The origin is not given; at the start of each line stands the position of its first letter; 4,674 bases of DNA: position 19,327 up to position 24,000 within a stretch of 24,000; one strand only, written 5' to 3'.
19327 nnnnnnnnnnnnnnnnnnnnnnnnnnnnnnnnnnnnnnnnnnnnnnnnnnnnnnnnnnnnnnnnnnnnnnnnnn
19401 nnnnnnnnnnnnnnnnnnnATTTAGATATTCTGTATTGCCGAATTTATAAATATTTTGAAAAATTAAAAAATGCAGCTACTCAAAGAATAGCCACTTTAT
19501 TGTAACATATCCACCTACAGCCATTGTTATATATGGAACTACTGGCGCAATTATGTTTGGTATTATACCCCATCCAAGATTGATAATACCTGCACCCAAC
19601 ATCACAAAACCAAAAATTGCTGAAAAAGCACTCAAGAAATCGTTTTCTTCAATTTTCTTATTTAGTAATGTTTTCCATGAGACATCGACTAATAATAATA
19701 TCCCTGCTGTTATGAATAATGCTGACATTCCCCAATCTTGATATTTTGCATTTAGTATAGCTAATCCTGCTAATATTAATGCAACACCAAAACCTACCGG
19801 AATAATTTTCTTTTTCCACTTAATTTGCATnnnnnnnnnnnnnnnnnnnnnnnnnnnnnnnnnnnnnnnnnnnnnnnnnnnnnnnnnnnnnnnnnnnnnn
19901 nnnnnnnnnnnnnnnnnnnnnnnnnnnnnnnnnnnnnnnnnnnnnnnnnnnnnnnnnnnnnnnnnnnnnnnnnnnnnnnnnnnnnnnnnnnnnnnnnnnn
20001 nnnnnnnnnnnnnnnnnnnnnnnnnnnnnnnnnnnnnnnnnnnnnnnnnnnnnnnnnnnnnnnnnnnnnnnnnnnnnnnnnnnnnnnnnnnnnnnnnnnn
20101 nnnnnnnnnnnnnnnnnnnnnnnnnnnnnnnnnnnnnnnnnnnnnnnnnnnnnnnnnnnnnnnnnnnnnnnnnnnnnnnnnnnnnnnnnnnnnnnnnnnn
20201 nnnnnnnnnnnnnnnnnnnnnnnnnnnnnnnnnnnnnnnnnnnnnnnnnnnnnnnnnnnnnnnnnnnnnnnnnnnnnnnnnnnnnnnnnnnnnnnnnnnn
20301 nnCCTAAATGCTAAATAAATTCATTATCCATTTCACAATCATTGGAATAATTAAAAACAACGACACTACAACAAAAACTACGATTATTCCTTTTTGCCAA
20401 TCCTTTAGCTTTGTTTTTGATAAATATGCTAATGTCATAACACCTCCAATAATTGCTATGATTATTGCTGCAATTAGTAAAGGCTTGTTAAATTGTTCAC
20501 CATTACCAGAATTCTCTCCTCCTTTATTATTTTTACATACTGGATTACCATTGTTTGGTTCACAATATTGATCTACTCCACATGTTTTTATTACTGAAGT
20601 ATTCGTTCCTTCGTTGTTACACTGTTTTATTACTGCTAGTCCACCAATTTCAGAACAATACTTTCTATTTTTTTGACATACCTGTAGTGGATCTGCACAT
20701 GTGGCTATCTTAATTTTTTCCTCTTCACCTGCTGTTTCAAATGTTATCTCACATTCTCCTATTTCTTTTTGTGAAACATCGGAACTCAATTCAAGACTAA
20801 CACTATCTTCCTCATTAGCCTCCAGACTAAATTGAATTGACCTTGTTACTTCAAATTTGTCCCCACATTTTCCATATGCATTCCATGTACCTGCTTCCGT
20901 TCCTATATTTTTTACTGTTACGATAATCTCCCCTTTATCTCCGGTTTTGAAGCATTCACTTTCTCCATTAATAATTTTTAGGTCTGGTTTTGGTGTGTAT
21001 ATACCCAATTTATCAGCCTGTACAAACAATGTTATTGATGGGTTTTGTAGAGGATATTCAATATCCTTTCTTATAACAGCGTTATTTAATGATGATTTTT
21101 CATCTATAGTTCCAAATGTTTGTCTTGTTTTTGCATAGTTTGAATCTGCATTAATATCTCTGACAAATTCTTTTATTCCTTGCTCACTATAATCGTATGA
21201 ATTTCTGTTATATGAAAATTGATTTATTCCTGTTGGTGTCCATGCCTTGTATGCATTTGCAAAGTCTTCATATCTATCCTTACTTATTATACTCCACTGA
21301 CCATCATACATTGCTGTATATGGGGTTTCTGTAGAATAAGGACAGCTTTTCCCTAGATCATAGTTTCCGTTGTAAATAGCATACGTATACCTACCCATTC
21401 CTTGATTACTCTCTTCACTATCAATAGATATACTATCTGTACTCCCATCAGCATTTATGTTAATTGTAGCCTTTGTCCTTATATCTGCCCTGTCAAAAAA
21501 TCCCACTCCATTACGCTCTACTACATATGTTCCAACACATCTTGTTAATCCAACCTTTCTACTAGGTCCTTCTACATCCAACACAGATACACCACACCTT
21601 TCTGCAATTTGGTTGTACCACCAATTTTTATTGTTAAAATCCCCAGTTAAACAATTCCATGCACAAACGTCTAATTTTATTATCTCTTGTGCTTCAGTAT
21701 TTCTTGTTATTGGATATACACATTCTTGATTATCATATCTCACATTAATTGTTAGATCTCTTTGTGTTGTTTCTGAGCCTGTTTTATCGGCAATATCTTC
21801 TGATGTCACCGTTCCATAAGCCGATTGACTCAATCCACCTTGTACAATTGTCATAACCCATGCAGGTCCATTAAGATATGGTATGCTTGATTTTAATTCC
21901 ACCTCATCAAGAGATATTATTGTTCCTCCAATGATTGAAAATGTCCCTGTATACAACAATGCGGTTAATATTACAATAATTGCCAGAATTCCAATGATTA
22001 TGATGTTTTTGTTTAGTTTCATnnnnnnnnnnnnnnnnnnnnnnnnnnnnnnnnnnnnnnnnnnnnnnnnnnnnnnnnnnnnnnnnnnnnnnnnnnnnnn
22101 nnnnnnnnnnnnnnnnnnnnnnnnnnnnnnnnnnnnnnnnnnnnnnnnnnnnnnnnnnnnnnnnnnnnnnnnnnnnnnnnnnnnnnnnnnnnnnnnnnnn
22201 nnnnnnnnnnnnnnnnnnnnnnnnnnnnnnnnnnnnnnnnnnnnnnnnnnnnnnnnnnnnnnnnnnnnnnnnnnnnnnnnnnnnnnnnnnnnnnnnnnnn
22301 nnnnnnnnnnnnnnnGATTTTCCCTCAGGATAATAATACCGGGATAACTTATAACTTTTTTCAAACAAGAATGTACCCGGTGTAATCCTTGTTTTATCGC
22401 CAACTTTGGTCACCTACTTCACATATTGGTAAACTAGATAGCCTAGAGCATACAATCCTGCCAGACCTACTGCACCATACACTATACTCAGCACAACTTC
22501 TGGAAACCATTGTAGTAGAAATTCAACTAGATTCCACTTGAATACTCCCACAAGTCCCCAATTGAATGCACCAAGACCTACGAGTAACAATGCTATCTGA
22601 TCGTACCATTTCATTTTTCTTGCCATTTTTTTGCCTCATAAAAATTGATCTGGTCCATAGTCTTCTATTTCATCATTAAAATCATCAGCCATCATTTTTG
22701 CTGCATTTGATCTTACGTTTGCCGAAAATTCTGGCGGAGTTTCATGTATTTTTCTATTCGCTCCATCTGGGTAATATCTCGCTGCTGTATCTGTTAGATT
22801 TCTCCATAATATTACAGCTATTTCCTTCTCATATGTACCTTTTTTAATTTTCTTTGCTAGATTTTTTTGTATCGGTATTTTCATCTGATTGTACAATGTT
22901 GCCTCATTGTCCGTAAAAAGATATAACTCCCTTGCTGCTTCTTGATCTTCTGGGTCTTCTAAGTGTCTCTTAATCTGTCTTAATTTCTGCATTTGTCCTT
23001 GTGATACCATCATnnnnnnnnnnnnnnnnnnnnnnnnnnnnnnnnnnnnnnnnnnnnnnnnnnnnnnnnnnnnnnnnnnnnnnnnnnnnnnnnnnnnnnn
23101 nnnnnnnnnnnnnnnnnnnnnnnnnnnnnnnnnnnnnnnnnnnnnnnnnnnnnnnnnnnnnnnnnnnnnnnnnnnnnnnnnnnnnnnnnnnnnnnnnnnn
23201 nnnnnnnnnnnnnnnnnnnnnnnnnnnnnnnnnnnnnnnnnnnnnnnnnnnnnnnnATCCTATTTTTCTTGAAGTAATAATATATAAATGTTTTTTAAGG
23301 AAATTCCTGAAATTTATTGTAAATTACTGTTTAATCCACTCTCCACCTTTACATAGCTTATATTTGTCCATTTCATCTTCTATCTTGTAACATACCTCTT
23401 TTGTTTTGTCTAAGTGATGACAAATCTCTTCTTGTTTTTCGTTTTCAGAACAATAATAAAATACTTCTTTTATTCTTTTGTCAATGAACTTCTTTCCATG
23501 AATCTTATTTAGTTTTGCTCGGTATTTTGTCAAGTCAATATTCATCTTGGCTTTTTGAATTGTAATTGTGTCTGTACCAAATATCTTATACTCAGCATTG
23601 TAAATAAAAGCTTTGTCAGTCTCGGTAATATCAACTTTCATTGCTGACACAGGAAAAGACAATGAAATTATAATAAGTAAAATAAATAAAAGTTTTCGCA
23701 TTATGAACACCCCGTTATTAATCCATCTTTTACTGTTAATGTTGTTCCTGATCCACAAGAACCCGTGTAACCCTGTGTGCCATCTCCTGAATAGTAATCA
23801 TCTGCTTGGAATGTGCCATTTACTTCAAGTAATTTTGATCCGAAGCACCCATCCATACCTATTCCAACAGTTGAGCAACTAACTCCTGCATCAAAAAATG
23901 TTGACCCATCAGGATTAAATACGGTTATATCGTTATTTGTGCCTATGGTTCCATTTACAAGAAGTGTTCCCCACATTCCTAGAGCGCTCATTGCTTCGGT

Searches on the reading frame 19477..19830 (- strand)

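Call 117: search_protein_families(library=phrogs, proteins=[window:19477-19830:-], max_evalue=1)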
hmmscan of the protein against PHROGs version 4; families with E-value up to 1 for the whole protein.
window:19477-19830:- (117 aa): 3 families
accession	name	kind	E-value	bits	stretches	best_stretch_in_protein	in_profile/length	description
phrog_29629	-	unknown function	0.017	16.1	1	46-82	91-127/139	-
phrog_27345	-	unknown function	0.076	14.2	0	12-33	34-55/59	-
phrog_33324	-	unknown function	0.21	12.4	1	11-62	72-121/145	-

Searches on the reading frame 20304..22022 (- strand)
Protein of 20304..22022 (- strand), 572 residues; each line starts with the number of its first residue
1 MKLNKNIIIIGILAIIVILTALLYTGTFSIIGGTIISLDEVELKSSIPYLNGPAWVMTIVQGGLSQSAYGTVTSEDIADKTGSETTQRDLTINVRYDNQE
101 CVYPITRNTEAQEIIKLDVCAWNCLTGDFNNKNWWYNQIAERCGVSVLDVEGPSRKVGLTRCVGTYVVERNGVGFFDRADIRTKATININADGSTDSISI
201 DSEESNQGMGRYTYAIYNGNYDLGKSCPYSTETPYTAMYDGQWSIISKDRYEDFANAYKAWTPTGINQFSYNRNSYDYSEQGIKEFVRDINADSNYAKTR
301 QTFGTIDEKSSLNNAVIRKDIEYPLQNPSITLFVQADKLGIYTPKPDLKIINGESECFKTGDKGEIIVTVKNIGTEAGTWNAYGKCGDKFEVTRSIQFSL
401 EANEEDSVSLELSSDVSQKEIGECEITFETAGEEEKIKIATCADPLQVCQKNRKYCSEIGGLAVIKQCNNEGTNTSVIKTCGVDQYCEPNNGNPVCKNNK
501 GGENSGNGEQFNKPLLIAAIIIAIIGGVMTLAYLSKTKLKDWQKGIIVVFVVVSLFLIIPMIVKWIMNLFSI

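Call 8: search_protein_families(library=pfam, proteins=[window:20304-22022:-], max_evalue=0.1)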
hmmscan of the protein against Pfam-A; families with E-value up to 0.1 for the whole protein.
window:20304-22022:- (572 aa): 1 family
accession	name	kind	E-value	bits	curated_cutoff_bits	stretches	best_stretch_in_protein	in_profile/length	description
PF10699.14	HAP2-GCS1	-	3e-06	26.5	27.4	1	325-432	346-454/515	Male gamete fusion factor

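Call 13: search_solved_structures(query=window:20304-22022:-, max_evalue=1, show_alignments=2)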
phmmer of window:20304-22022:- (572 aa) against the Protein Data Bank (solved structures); distinct sequences matched with E-value up to 1: 2.
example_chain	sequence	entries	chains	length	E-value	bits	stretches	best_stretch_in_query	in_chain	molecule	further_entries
6tjv_F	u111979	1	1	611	0.096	14.3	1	16-63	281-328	NADH dehydrogenase subunit 5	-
6smf_A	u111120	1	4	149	0.38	12.3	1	44-102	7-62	3-dehydroquinate dehydratase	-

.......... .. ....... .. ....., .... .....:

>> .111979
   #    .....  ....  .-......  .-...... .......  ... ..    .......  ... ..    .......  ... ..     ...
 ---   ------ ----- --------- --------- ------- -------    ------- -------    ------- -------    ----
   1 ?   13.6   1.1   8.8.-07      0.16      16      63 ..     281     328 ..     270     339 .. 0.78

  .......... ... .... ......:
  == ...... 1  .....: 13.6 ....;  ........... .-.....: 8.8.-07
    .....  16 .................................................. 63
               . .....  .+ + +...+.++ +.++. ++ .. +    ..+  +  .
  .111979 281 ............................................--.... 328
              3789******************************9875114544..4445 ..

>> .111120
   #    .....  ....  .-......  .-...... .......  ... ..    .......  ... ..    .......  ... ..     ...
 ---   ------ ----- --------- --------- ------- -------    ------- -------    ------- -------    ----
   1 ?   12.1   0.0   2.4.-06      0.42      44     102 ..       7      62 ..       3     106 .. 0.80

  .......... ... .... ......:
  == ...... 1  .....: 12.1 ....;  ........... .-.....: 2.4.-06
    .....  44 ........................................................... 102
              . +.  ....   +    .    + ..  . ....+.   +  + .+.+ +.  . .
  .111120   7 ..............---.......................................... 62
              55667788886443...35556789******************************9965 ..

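Call 45: find_homologous_proteins(query=window:20304-22022:-, max_evalue=0.001)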
Query window:20304-22022:- (572 aa): 4 proteins with E <= 0.001 among 6351 candidates.
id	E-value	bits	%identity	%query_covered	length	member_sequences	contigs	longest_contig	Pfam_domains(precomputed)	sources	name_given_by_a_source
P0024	0.0e+0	1301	100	100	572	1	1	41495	PF10699.15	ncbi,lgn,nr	ncbi:MAG: hypothetical protein U9R08_03700 [Nanoarchaeota archaeon]|nr:hypothetical protein [Nanoarc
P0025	8.1e-116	406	40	84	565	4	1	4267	-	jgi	-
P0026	1.4e-71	260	34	84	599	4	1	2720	-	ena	-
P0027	1.2e-27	115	25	84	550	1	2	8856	PF28161.1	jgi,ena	-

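Call 47: search_solved_structures(query=A3, max_evalue=10, show_alignments=1)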
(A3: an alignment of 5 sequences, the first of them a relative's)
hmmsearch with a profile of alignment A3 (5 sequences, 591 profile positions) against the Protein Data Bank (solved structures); distinct sequences matched with E-value up to 10: 4.
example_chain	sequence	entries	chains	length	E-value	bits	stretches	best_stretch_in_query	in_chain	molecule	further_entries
7p4l_A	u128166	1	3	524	1.3e-38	135.9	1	45-526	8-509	Fusexin1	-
3rdk_A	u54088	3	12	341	0.8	11.1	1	236-329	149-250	Endo-1,4-beta-xylanase | Endo-1,4-beta-xylanase A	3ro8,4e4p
7lo7_Z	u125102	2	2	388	9.4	7.5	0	513-575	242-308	Quinolone resistance protein NorA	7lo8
8ttf_A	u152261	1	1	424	10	7.4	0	513-575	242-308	Quinolone resistance protein NorA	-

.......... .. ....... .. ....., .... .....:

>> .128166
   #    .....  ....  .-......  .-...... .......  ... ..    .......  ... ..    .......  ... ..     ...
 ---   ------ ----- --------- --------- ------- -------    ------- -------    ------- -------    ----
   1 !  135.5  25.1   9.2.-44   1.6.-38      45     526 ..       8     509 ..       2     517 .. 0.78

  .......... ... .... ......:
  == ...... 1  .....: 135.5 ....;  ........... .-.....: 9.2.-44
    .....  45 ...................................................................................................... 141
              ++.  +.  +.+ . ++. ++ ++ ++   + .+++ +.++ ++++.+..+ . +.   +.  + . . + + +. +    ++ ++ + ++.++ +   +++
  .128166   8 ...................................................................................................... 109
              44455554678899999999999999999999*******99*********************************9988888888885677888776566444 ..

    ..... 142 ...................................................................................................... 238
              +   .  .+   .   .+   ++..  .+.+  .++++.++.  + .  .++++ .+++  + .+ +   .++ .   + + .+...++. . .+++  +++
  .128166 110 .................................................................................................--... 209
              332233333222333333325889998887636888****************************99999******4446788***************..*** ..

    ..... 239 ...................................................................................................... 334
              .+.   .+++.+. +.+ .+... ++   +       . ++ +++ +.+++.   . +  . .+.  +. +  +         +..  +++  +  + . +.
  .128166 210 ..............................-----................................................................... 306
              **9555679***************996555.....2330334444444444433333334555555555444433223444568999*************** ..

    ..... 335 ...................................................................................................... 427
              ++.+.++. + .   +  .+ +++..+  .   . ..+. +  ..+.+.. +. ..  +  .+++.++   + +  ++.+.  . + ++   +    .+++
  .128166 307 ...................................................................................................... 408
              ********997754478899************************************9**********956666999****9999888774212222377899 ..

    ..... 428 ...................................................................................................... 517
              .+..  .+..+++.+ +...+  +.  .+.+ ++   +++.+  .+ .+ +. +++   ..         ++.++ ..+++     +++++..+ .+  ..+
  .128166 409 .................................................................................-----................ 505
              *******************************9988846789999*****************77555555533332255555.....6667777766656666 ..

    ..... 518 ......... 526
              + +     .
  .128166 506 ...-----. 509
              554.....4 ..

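Call 79: search_protein_families(library=phrogs, proteins=[window:20304-22022:-], max_evalue=0.01)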
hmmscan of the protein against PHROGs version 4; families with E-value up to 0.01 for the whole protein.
window:20304-22022:- (572 aa): 0 families

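Call 89: find_encoding_contigs(protein=P0027, flank=10000, max_places=2)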
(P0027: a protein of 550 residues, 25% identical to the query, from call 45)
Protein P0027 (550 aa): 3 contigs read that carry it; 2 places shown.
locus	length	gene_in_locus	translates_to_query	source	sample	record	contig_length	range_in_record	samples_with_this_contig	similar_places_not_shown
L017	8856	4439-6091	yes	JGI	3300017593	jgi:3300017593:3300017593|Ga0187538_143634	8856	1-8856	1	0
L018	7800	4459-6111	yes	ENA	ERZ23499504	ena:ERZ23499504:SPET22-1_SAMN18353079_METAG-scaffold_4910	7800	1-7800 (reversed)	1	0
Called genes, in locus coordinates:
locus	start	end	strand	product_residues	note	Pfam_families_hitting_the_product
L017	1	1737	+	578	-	?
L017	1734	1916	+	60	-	-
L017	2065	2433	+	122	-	-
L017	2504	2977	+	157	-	-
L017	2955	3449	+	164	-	PF02517:Rce1-like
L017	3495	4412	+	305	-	PF13620:CarboxypepD_reg, PF13715:CarbopepD_reg_2 (weak)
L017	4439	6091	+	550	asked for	PF28161:Fsx1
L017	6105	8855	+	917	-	?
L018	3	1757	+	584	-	?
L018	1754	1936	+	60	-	-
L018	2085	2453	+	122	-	-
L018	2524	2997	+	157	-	-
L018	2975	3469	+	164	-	PF02517:Rce1-like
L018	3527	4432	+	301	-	PF13620:CarboxypepD_reg, PF13715:CarbopepD_reg_2 (weak)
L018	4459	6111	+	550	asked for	PF28161:Fsx1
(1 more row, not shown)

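Call 98: search_dna_similar(query=window:20304-22022:-, collection=plasmids, mode=protein, max_evalue=0.1, max_rows=10)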
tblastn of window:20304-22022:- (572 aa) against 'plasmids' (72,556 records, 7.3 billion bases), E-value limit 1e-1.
No match.

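Call 99: find_encoding_contigs(protein=P0024, flank=10000, max_places=3)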
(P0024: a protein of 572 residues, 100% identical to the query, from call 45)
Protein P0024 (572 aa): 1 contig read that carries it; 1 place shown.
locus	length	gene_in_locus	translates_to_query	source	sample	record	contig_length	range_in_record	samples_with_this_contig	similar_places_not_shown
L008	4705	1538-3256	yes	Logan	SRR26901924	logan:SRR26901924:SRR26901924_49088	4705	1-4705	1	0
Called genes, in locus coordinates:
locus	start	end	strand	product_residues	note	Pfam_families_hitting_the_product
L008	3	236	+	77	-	?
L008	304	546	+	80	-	-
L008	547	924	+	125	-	-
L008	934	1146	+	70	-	PF04070:DUF378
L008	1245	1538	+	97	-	-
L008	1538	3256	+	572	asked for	PF10699:HAP2-GCS1 (weak)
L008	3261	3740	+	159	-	-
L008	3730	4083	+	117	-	-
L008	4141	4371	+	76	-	-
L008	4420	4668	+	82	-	-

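Call 101: find_related_loci(query=window:20304-22022:-, collection=genome_contigs, flank=10000)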
Query window:20304-22022:- (572 aa) in genome_contigs; peptide patterns used: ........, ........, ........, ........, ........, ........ (x = any residue, [..] = any of these).
125 stretches matched a pattern, but none encodes a relative of the query by tblastn (E <= 1e-3).

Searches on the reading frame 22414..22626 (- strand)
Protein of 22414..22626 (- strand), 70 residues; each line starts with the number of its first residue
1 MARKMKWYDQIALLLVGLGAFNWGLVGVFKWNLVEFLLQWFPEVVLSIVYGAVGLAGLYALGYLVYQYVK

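Call 117: search_protein_families(library=phrogs, proteins=[window:22414-22626:-], max_evalue=1)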
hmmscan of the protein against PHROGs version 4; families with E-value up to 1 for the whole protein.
window:22414-22626:- (70 aa): 2 families
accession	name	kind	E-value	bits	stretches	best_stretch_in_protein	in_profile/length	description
phrog_36131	-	unknown function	0.00021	22.7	1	11-61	14-65/87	-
phrog_4594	-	unknown function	0.44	11.3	1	26-61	47-82/113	-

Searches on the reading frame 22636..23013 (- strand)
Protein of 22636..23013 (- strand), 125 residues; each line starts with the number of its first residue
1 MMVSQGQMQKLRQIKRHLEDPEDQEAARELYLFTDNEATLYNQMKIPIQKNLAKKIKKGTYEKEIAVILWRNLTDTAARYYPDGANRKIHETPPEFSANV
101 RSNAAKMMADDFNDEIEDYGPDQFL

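Call 8: search_protein_families(library=pfam, proteins=[window:22636-23013:-], max_evalue=0.1)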
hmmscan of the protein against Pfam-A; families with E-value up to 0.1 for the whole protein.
window:22636-23013:- (125 aa): 0 families

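Call 22: find_encoding_contigs(protein=window:22636-23013:-, flank=10000, max_places=2)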
Protein window:22636-23013:- (125 aa): 1 contig read that carries it; 1 place shown.
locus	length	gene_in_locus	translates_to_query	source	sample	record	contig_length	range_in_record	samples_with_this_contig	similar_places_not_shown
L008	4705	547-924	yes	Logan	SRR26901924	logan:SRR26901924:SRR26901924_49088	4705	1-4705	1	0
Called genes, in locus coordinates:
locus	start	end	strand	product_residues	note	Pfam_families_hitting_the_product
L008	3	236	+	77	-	?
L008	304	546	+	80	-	-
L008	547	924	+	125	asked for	-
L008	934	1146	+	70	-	PF04070:DUF378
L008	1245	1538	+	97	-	-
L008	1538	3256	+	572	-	PF10699:HAP2-GCS1 (weak)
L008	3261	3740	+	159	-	-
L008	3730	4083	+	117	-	-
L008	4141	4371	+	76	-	-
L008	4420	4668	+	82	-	-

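Call 117: search_protein_families(library=phrogs, proteins=[window:22636-23013:-], max_evalue=1)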
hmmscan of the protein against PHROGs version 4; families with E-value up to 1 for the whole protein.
window:22636-23013:- (125 aa): 2 families
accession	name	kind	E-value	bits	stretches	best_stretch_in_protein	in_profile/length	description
phrog_1905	-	unknown function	0.14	13.3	1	5-73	6-74/149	-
phrog_32644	-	unknown function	0.23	11.9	1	27-90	102-166/201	-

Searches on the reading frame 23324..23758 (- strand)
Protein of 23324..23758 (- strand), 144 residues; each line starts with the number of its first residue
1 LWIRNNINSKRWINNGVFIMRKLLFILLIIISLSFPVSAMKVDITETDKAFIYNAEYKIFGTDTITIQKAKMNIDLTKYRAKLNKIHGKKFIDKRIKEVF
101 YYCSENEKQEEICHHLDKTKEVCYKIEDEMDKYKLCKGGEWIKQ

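Call 8: search_protein_families(library=pfam, proteins=[window:23324-23758:-], max_evalue=0.1)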
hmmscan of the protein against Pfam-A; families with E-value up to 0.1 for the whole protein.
window:23324-23758:- (144 aa): 1 family
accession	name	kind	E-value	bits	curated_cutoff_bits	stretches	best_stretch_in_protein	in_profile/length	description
PF18052.6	Rx_N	-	0.066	13.8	27.7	0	106-136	48-78/93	Rx N-terminal domain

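Call 117: search_protein_families(library=phrogs, proteins=[window:23324-23758:-], max_evalue=1)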
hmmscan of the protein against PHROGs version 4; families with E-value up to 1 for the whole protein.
window:23324-23758:- (144 aa): 2 families
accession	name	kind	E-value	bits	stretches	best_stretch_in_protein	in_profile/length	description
phrog_21501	-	unknown function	0.093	13.6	1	105-143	101-139/148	-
phrog_37779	-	unknown function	0.18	12.8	1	72-88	1-18/48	-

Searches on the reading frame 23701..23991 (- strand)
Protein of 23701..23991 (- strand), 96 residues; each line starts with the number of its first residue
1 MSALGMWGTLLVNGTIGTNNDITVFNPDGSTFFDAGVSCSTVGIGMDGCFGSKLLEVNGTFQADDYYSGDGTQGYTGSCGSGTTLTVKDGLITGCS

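Call 23: find_encoding_contigs(protein=window:23701-23991:-, flank=10000, max_places=3)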
Protein window:23701-23991:- (96 aa): no gene with exactly this product is on record in the collection.
